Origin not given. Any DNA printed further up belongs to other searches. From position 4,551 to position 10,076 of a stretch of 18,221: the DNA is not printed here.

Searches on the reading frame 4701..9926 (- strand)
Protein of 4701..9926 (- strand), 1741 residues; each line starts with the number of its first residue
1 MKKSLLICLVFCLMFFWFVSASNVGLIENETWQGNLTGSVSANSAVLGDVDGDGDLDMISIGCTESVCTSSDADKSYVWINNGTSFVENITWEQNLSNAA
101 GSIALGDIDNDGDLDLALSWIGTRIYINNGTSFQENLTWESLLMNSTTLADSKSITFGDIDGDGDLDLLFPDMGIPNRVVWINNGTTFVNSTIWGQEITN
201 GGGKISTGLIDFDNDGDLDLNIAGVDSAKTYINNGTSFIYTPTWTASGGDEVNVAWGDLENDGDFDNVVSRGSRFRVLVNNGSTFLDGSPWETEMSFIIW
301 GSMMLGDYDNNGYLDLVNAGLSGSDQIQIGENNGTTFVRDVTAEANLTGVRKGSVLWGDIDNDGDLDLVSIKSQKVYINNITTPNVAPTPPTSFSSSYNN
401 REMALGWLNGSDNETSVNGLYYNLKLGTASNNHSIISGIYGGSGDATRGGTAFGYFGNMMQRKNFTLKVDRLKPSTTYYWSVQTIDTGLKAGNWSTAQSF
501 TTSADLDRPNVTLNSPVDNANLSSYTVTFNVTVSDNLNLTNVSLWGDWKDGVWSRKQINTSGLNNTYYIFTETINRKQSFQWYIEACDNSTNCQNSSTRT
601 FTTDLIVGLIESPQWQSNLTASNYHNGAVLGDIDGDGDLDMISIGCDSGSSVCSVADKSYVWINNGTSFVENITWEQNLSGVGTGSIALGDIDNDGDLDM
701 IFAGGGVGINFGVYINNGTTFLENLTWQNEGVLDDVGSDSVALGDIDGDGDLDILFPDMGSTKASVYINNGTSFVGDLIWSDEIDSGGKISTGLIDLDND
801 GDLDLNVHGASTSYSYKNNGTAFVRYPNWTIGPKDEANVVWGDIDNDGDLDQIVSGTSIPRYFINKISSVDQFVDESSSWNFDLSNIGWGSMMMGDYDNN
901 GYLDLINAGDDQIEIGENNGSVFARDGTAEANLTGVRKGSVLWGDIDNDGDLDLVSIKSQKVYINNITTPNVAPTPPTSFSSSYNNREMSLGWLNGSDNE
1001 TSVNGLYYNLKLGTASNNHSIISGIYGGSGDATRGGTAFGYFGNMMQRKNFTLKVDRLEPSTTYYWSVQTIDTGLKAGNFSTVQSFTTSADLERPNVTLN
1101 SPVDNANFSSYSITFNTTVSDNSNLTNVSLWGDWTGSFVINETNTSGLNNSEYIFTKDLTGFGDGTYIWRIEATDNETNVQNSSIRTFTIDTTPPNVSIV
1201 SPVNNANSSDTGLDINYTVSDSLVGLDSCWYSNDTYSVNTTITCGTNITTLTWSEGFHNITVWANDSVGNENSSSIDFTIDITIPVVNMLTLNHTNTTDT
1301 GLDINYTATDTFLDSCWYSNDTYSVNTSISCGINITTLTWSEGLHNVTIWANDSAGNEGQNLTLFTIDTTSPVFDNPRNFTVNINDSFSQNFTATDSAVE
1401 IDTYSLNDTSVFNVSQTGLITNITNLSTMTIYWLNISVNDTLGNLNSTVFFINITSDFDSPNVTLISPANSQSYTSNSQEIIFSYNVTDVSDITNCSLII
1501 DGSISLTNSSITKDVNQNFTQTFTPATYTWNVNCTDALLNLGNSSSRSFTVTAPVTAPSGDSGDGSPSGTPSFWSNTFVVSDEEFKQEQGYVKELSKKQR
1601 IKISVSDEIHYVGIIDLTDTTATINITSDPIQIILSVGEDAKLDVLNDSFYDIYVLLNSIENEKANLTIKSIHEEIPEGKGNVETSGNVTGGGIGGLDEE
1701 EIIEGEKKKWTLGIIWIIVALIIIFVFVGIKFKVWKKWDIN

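Call 82: search_protein_families(library=pfam, proteins=[window:4701-9926:-], max_evalue=0.01)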
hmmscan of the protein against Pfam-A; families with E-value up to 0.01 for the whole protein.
window:4701-9926:- (1741 aa): 6 families
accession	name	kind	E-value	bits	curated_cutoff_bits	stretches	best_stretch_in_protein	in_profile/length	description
PF13517.12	FG-GAP_3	-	1.1e-50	170.5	26.9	9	49-117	1-60/61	FG-GAP-like repeat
PF01839.29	FG-GAP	-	4.8e-12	45.9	22.1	0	43-59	3-18/37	FG-GAP repeat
PF25788.1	Ig_Rha78A_N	-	1.2e-07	32.4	27.4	1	467-502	66-101/105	Rha78A-like, N-terminal immunoglobulin domain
PF16656.11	Pur_ac_phosph_N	-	1.6e-06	29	30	2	400-502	12-93/93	Purple acid Phosphatase, N-terminal domain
PF19077.6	Big_13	-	3.2e-05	24.8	27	1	1235-1281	53-101/102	Bacterial Ig-like domain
PF09136.16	Glucodextran_B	-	0.0003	21.1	27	0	1195-1280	1-81/83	Glucodextranase, domain B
